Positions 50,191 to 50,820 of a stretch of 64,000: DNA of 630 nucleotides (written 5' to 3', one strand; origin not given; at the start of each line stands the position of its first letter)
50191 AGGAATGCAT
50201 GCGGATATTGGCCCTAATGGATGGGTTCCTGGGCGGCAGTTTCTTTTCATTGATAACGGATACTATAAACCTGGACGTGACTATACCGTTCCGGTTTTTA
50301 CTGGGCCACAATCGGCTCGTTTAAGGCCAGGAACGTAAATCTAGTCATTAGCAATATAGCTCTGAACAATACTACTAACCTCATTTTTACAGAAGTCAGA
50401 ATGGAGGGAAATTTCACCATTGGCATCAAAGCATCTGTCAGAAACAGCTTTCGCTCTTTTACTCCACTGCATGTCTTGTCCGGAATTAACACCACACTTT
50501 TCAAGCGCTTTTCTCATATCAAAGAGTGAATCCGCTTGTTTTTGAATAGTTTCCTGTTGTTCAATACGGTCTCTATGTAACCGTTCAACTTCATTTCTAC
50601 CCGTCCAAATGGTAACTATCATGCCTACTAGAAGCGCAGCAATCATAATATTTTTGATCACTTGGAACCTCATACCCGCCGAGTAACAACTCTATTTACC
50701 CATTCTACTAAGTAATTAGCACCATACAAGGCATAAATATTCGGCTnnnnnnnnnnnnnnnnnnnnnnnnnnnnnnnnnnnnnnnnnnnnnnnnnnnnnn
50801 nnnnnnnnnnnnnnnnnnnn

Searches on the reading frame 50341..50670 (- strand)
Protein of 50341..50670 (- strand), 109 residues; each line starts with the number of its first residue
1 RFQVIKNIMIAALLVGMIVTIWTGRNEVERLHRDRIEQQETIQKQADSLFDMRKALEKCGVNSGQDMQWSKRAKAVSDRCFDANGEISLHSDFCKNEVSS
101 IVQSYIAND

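Call 68: search_protein_families(library=padloc, proteins=[window:50341-50670:-], max_evalue=0.01)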
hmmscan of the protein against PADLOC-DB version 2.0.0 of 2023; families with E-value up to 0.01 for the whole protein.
window:50341-50670:- (109 aa): 0 families

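Call 69: search_protein_families(library=pfam, proteins=[window:50341-50670:-], max_evalue=0.05)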
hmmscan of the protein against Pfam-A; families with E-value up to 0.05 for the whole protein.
window:50341-50670:- (109 aa): 3 families
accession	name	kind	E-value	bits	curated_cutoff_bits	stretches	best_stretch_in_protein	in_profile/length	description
PF00335.26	Tetraspanin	-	0.002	18.3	32.1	1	7-104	83-196/225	Tetraspanin family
PF21728.3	PADR1_N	-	0.018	15.9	25.7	0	36-61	2-28/60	PADR1, N-terminal helical domain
PF10828.13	DUF2570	-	0.023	15.1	26.6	0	10-58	7-55/108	Protein of unknown function (DUF2570)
